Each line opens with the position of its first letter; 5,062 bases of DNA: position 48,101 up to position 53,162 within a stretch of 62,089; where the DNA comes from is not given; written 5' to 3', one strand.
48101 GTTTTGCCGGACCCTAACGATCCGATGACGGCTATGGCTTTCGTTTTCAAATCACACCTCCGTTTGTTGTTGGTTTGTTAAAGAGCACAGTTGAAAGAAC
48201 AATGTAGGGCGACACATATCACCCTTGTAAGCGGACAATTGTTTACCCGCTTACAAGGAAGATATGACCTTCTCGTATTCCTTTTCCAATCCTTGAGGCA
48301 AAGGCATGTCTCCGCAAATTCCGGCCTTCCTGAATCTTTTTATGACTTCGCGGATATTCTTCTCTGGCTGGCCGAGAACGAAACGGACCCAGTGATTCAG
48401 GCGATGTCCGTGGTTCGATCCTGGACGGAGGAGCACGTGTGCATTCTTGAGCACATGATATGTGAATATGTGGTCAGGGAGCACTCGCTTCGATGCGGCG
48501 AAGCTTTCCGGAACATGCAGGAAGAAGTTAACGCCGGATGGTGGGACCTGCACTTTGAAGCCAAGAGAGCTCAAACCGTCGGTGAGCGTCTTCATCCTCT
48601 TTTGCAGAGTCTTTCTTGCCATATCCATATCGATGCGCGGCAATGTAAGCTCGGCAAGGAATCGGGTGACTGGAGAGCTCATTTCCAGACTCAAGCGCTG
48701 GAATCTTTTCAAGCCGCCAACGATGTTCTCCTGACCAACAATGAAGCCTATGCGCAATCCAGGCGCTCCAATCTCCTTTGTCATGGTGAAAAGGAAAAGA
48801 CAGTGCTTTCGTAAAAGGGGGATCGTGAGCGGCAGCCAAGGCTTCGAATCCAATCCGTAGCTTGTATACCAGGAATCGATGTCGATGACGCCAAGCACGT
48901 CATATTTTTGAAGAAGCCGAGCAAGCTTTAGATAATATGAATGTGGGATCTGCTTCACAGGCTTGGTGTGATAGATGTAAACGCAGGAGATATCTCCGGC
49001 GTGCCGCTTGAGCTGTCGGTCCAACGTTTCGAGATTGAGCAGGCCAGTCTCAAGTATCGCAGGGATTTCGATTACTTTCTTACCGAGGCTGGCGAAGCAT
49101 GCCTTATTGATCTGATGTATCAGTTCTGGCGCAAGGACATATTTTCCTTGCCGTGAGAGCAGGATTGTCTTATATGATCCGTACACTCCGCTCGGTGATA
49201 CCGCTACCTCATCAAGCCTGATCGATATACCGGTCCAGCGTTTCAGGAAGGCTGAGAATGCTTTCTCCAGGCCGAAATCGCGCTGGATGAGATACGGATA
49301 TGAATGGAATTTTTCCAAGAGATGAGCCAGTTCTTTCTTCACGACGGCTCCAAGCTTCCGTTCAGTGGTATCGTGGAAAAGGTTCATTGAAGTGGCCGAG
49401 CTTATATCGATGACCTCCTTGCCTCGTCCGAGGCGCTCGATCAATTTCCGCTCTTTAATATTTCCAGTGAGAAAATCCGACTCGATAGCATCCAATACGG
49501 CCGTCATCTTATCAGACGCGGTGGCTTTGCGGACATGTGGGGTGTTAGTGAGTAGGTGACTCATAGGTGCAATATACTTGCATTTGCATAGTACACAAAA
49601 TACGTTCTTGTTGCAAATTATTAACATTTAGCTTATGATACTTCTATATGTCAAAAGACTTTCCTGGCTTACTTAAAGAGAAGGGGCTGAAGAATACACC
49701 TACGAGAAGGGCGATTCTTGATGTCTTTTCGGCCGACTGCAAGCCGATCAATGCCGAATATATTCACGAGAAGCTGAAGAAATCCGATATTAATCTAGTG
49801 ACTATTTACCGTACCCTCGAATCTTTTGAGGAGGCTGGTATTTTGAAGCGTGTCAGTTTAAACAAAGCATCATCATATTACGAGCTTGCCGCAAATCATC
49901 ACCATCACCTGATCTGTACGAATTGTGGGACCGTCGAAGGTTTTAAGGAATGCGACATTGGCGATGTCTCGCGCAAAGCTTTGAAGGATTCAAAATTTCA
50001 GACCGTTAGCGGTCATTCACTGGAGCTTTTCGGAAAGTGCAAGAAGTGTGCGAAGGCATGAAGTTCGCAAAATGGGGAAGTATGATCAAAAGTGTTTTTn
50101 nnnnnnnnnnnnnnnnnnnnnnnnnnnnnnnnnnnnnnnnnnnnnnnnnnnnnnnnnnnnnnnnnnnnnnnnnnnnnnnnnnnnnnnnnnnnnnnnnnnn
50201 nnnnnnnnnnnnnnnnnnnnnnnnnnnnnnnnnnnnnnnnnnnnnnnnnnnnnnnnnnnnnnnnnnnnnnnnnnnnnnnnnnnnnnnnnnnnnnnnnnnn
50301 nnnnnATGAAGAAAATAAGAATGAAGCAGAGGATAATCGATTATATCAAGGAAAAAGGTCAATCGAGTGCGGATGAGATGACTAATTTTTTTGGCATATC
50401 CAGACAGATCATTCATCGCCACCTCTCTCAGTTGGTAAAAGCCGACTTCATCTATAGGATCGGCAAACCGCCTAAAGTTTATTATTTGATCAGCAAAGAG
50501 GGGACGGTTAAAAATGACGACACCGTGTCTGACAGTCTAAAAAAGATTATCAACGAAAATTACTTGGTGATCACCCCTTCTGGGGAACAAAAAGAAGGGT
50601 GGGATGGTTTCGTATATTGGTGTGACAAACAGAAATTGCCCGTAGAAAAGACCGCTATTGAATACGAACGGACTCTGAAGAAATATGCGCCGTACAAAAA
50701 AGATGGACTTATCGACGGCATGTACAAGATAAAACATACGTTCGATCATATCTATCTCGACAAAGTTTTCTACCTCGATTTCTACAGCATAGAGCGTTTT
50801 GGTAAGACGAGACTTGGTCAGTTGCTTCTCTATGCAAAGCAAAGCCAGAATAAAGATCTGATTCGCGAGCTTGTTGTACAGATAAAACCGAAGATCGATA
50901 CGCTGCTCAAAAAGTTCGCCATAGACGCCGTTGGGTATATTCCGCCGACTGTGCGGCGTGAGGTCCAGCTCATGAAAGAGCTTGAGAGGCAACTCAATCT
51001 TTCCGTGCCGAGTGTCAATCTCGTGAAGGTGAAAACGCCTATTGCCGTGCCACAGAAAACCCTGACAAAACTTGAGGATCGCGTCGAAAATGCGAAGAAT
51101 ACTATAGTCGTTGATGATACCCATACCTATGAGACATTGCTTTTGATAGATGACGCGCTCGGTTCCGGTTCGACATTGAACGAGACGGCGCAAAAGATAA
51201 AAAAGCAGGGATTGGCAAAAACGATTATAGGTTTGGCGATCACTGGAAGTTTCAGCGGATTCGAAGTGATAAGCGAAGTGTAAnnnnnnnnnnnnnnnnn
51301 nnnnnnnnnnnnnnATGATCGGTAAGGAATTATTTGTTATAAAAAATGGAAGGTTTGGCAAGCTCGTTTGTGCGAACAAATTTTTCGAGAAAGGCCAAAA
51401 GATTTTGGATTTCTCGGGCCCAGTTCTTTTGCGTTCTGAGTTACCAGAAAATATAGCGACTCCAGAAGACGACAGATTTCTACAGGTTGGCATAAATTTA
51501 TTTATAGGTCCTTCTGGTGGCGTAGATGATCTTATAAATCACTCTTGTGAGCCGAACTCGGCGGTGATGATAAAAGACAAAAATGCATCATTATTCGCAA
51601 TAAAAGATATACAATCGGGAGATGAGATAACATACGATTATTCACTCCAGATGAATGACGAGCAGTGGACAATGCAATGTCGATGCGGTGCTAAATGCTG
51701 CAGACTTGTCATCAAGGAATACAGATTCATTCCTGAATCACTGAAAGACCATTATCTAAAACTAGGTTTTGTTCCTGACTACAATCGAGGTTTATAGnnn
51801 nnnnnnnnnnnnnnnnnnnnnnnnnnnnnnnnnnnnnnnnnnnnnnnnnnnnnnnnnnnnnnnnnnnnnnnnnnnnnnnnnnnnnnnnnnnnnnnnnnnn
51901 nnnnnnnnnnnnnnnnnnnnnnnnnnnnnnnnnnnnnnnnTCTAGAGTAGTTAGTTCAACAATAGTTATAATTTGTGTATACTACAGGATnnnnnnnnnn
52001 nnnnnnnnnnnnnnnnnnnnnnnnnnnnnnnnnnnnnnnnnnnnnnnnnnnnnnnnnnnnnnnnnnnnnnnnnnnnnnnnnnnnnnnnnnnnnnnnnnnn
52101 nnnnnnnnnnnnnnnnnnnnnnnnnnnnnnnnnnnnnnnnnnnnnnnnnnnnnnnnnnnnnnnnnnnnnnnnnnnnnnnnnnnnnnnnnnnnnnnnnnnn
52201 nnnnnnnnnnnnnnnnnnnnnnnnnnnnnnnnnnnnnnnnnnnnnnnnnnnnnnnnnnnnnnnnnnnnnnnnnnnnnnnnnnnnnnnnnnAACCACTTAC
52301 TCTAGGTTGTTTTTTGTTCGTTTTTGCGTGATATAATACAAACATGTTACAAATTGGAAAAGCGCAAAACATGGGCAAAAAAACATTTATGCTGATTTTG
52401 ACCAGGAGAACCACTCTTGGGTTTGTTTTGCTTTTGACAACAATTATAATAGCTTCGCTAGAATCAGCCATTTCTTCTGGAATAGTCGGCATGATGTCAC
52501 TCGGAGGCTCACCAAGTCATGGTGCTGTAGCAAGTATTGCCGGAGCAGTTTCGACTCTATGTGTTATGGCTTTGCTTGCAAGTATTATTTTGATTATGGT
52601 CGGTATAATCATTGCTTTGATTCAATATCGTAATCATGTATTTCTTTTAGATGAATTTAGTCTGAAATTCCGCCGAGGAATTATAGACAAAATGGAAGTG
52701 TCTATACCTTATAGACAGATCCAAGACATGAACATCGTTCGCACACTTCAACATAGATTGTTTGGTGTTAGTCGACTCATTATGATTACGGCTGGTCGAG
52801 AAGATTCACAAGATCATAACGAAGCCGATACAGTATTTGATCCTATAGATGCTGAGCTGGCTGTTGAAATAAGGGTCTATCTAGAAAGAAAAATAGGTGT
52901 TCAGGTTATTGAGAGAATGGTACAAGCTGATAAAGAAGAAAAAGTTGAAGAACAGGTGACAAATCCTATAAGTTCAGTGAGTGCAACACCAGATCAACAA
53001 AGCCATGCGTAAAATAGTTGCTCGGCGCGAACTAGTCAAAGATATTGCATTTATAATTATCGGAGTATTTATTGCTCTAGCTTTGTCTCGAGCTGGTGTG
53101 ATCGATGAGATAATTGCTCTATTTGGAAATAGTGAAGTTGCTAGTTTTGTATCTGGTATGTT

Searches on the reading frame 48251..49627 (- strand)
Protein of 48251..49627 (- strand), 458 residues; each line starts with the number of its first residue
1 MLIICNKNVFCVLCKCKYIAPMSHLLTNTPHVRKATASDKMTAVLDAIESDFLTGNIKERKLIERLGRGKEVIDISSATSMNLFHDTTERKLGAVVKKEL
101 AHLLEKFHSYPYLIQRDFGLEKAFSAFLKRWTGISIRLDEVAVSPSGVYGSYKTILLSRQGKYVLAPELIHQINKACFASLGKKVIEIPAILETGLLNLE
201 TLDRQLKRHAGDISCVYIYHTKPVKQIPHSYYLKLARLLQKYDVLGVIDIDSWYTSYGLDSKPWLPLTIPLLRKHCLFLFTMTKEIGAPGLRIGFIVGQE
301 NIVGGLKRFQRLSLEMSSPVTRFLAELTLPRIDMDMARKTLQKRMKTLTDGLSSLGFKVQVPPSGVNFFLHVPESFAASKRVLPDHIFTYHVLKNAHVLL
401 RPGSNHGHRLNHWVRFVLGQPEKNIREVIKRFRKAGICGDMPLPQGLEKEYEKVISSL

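Call 11: search_protein_families(library=pfam, max_evalue=0.001, proteins=[window:48251-49627:-])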
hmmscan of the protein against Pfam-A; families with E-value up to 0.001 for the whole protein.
window:48251-49627:- (458 aa): 1 family
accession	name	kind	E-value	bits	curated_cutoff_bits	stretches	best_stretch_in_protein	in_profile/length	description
PF00155.27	Aminotran_1_2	-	1.7e-22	80.6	19.7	1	91-432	18-361/361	Aminotransferase class I and II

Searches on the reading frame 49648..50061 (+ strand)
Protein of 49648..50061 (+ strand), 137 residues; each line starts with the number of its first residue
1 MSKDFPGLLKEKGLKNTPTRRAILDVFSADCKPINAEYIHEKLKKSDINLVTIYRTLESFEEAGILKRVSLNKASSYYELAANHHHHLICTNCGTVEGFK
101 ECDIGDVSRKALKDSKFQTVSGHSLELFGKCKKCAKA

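Call 48: search_protein_families(library=pfam, max_evalue=0.05, proteins=[window:49648-50061:+])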
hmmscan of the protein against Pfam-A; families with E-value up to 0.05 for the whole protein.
window:49648-50061:+ (137 aa): 4 families
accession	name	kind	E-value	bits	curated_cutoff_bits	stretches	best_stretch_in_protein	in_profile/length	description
PF01475.25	FUR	-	8.8e-29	100.5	23.1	1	11-127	1-120/121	Ferric uptake regulator family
PF08461.16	HTH_12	-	0.00052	20.3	21.4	1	22-73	2-55/66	Ribonuclease R winged-helix domain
PF12840.13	HTH_20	-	0.00099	19.5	27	1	18-69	4-51/51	Helix-turn-helix domain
PF25213.1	HVO_A0261_N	-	0.022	15.1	35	1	17-69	10-57/86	HVO_A0261 N-terminal domain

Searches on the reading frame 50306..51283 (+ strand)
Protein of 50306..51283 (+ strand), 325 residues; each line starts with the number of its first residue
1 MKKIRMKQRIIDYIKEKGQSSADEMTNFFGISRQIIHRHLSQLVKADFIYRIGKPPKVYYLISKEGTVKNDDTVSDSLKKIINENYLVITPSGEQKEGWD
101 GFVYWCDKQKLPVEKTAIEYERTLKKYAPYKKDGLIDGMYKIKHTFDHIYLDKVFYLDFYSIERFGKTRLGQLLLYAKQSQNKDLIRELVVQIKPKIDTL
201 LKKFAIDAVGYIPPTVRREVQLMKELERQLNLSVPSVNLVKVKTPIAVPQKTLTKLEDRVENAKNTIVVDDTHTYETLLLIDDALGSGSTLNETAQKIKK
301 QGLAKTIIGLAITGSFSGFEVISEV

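Call 11: search_protein_families(library=pfam, max_evalue=0.001, proteins=[window:50306-51283:+])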
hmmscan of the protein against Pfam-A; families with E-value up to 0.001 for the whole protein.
window:50306-51283:+ (325 aa): 6 families
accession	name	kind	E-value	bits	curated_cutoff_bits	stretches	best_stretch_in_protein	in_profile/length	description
PF12802.13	MarR_2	-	1.6e-05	25.4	27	0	9-52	9-53/61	MarR family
PF12840.13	HTH_20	-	4.5e-05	23.8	27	1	9-49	8-48/51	Helix-turn-helix domain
PF01978.25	TrmB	-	0.00014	22.1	25.6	1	16-64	19-67/68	Sugar-specific transcriptional regulator TrmB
PF13412.12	HTH_24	-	0.00037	20.4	21.9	0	7-49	5-47/48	Winged helix-turn-helix DNA-binding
PF08220.18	HTH_DeoR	-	0.00051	20.2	21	0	8-52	3-47/57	DeoR-like helix-turn-helix domain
PF24390.1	PRTase-CE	-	0.00093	19.6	27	0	200-302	37-132/253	PRTase-CE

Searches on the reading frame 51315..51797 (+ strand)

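Call 48: search_protein_families(library=pfam, max_evalue=0.05, proteins=[window:51315-51797:+])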
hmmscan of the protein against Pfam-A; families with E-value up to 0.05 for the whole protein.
window:51315-51797:+ (160 aa): 2 families
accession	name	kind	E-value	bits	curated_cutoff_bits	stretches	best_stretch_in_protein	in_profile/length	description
PF00856.33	SET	-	3.3e-15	56.8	22.4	1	15-110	1-105/105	SET domain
PF05207.18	Zn_ribbon_CSL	-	0.038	14.1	29.2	0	112-127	11-26/55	CSL zinc finger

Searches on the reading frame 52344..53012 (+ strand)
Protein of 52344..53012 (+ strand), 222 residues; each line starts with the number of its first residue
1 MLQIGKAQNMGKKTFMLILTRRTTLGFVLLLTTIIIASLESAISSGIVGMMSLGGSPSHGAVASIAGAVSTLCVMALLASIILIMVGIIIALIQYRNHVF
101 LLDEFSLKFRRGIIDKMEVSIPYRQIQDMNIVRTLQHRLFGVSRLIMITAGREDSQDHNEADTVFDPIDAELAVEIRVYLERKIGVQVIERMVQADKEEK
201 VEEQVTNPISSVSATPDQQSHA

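Call 48: search_protein_families(library=pfam, max_evalue=0.05, proteins=[window:52344-53012:+])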
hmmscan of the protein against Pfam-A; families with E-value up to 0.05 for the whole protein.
window:52344-53012:+ (222 aa): 1 family
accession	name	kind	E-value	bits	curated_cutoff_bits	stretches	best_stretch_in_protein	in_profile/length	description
PF03703.20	bPH_2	-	4.7e-08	33.6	22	1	95-154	1-60/78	Bacterial PH domain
